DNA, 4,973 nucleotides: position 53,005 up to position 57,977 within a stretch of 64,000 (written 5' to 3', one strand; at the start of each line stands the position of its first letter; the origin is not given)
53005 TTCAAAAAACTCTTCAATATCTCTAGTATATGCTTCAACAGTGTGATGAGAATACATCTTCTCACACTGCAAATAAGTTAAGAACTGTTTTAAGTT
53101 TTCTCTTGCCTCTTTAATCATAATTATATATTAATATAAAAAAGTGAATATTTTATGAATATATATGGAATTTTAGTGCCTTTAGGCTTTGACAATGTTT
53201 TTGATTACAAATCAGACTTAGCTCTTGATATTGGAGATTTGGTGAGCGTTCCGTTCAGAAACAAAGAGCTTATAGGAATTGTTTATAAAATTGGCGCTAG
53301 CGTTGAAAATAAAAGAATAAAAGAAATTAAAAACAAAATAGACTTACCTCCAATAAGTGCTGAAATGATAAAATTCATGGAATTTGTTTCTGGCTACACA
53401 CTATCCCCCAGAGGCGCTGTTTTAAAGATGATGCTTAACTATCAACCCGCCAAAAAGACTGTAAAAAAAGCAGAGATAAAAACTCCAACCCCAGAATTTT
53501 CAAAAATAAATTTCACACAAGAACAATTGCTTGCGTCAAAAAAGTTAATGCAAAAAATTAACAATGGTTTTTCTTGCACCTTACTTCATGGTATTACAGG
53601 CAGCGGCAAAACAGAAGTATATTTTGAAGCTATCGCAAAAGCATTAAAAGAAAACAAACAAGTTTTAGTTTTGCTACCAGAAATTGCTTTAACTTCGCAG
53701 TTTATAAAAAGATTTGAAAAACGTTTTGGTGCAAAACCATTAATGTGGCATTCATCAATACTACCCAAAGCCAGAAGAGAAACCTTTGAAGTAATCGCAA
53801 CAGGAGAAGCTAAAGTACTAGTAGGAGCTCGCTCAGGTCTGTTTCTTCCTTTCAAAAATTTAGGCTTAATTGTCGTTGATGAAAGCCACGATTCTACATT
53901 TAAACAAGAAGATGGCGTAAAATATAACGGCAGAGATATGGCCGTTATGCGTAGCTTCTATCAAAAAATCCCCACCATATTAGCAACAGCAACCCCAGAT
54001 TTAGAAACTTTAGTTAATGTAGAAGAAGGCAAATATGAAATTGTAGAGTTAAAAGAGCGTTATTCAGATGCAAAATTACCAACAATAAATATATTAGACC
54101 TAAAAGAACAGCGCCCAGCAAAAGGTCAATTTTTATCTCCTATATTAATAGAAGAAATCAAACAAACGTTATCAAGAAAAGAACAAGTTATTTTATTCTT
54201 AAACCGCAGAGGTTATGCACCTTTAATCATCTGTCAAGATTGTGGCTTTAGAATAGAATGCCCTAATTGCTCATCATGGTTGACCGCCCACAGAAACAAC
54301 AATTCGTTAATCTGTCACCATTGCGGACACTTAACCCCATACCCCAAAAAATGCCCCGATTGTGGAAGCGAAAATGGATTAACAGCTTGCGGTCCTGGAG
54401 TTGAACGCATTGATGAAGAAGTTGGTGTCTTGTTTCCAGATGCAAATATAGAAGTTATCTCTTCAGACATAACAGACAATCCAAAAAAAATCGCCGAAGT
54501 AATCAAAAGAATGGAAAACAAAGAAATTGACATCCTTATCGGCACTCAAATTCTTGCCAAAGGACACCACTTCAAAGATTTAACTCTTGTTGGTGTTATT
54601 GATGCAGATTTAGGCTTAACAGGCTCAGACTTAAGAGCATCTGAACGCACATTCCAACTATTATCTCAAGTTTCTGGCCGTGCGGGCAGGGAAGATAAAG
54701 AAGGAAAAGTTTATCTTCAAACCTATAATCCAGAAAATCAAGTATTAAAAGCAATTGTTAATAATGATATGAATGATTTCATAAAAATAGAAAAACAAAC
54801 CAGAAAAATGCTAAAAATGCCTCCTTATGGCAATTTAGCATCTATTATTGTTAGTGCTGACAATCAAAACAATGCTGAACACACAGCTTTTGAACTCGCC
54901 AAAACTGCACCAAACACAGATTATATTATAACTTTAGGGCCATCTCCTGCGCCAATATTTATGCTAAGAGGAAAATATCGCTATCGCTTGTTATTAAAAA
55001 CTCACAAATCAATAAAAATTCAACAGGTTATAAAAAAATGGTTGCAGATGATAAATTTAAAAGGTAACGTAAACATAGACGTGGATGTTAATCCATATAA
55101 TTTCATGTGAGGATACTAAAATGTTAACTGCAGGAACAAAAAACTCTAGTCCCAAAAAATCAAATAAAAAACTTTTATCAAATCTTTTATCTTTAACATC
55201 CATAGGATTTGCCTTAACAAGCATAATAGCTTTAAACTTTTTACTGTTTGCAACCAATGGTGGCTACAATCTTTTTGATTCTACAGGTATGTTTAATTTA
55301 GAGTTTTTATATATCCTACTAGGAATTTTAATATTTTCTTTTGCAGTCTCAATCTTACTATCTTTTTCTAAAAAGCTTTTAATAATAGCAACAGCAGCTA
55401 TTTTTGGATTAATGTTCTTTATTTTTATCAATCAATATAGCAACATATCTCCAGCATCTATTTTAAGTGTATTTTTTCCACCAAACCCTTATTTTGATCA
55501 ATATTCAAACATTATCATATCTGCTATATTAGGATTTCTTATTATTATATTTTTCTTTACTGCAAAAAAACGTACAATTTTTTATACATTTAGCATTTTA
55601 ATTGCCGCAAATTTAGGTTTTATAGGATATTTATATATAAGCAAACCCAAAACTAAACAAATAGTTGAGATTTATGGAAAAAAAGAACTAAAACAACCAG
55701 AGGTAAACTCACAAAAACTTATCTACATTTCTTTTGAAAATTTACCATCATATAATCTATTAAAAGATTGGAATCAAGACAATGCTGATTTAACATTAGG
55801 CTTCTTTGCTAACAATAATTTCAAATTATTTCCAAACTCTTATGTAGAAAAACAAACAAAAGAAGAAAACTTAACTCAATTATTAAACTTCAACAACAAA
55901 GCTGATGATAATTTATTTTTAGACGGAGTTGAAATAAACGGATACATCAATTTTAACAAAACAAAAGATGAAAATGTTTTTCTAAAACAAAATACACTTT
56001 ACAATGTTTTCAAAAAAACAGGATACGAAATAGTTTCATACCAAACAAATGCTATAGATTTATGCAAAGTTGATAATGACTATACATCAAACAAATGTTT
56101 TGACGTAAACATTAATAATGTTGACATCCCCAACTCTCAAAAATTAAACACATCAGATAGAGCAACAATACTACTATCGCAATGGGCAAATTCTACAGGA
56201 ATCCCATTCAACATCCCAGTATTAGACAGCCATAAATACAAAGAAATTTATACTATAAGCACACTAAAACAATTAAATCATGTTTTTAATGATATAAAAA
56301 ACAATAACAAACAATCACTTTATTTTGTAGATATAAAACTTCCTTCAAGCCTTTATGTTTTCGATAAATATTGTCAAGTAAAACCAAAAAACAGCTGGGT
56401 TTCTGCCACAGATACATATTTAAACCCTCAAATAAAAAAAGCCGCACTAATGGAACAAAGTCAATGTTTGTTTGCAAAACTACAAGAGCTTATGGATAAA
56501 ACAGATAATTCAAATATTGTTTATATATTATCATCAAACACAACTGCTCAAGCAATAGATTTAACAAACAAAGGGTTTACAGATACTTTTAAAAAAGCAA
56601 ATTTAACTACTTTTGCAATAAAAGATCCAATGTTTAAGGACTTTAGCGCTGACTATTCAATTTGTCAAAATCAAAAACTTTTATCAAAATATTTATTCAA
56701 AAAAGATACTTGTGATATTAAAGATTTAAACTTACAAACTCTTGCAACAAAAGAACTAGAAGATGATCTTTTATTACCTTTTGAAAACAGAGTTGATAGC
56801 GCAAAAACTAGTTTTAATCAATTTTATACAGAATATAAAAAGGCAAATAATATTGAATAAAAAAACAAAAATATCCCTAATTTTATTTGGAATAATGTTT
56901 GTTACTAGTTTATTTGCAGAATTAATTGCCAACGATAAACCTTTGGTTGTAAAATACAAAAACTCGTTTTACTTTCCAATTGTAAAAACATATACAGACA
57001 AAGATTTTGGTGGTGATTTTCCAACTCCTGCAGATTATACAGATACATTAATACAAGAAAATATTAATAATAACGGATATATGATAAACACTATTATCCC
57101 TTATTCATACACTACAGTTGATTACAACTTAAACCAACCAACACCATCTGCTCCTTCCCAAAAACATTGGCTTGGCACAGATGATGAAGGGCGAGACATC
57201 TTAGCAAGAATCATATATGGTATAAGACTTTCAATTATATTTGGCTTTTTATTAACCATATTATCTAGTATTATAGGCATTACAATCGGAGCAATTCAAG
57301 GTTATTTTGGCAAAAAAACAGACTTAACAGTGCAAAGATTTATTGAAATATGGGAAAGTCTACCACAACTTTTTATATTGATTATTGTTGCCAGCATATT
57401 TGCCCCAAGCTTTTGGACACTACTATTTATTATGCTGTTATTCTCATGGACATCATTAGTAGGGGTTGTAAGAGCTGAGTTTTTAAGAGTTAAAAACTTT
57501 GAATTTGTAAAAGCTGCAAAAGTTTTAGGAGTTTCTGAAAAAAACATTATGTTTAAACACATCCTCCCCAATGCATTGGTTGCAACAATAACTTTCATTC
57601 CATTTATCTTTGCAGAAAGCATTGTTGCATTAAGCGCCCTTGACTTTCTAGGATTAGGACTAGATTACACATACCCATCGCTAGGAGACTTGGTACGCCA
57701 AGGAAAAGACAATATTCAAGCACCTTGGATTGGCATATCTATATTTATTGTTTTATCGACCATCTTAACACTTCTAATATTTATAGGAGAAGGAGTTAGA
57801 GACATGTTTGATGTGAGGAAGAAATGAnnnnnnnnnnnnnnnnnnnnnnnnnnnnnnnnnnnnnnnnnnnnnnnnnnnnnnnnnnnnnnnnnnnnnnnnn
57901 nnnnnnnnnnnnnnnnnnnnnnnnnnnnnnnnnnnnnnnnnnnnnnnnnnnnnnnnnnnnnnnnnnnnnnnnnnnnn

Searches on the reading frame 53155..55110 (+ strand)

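Call 54: search_protein_families(library=pfam, proteins=[window:53155-55110:+], max_evalue=0.00001)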
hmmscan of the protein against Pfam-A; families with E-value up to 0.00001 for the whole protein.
window:53155-55110:+ (651 aa): 6 families
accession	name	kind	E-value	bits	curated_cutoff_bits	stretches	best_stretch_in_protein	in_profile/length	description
PF18074.6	PriA_C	-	1.4e-20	74.3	26.9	1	557-647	1-95/95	Primosomal protein N C-terminal domain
PF00270.35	DEAD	-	3.4e-19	69.6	26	1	132-286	8-164/167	DEAD/DEAH box helicase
PF17764.6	PriA_3primeBD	-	6e-19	68.1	22.7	1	6-94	2-95/96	3'DNA-binding domain (3'BD)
PF04851.21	ResIII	-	2e-16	60.8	22.5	1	118-281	2-162/164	Type III restriction enzyme, res subunit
PF00271.37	Helicase_C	-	1.4e-11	45.1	23.5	0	429-512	37-108/110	Helicase conserved C-terminal domain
PF18319.7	Zn_ribbon_PriA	-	1.3e-09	38.2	26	1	369-395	1-27/27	PriA DNA helicase Cys-rich region (CRR) domain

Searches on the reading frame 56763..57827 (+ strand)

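Call 54: search_protein_families(library=pfam, proteins=[window:56763-57827:+], max_evalue=0.00001)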
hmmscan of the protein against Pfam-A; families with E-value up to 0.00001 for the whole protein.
window:56763-57827:+ (354 aa): 1 family
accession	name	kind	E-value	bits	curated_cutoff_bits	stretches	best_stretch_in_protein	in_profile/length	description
PF00528.27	BPD_transp_1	-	4e-28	98.8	26.4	1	172-352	1-181/184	Binding-protein-dependent transport system inner membrane component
